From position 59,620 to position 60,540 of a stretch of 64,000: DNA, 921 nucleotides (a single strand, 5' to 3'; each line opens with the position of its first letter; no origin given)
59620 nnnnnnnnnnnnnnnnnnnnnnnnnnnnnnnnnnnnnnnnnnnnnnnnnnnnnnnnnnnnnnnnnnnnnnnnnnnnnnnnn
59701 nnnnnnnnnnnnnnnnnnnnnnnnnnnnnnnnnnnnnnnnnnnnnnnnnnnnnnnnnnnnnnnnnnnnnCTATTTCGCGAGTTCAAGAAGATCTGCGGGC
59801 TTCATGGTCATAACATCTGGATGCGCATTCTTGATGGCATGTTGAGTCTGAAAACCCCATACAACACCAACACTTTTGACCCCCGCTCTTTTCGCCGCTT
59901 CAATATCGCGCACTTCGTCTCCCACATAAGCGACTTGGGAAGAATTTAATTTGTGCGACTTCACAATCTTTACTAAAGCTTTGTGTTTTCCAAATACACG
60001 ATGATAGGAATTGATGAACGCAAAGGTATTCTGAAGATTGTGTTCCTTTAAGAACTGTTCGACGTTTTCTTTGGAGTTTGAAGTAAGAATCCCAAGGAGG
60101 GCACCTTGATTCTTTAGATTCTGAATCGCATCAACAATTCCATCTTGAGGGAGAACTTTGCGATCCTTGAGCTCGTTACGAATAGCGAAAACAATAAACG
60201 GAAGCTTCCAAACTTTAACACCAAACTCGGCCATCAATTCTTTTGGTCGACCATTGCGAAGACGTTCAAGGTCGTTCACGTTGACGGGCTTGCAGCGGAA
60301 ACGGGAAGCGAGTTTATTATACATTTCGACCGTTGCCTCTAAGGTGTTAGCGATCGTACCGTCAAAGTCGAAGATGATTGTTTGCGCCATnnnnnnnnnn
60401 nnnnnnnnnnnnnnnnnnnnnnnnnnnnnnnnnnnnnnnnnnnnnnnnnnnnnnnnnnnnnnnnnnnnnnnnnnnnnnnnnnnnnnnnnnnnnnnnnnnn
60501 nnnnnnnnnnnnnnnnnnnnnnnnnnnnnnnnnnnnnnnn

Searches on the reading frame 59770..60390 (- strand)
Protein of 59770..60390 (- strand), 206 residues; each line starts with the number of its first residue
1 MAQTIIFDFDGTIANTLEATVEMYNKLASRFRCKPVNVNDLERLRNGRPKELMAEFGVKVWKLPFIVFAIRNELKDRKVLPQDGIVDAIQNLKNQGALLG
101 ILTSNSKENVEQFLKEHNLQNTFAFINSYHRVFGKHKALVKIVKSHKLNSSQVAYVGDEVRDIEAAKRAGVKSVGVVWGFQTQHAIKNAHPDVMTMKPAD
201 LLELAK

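Call 8: search_protein_families(library=ncbifam, proteins=[window:59770-60390:-], max_evalue=1)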
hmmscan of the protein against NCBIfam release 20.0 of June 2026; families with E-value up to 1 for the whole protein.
window:59770-60390:- (206 aa): 54 families (the best 25 are shown)
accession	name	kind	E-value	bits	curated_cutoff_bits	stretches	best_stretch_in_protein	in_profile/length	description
NF009699.0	PRK13225.1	equivalog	2.2e-34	119.2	368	1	3-203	63-265/273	phosphoglycolate phosphatase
NF009804.0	PRK13288.1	equivalog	7.7e-21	74.6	218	1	3-204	4-209/215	pyrophosphatase PpaX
NF009695.0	PRK13222.1-2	equivalog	2.9e-20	72.7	225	2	82-204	96-221/226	phosphoglycolate phosphatase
TIGR01449.2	PGP_bact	equivalog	3e-14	53.1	180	1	75-203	80-211/213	phosphoglycolate phosphatase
TIGR01662.1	HAD-SF-IIIA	subfamily_domain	2.7e-13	50.2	44.6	1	76-176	21-138/141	HAD-IIIA family hydrolase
NF009694.0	PRK13222.1-1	equivalog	1.4e-12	47.4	415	1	84-202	115-236/252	phosphoglycolate phosphatase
NF009697.0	PRK13222.1-4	equivalog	3.5e-12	46.2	327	1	86-204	100-221/232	phosphoglycolate phosphatase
NF009700.0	PRK13226.1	equivalog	1.6e-11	44.4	342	1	3-201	13-220/229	phosphoglycolate phosphatase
NF009698.0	PRK13223.1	equivalog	5.8e-11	42.1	466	1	83-194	104-218/272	phosphoglycolate phosphatase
TIGR01454.1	AHBA_synth_RP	hypoth_equivalog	1.3e-10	41.3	246.65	1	82-205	77-203/205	AHBA synthesis associated protein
TIGR01549.1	HAD-SF-IA-v1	subfamily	4.9e-09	36.7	23.3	1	94-170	74-149/149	HAD-IA family hydrolase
NF009696.0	PRK13222.1-3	equivalog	7.8e-09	35.5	359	1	3-202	4-213/223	N-acetylmuramic acid 6-phosphate phosphatase MupP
TIGR02252.1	DREG-2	subfamily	3.1e-08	33.6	155.2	1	83-173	108-201/203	HAD hydrolase, REG-2-like, family IA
TIGR01990.1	bPGM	equivalog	4.6e-08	33.3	189.4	2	72-176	83-186/187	beta-phosphoglucomutase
TIGR01488.1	HAD-SF-IB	subfamily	6.5e-08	32.7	45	1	5-169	2-177/177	HAD-IB family phosphatase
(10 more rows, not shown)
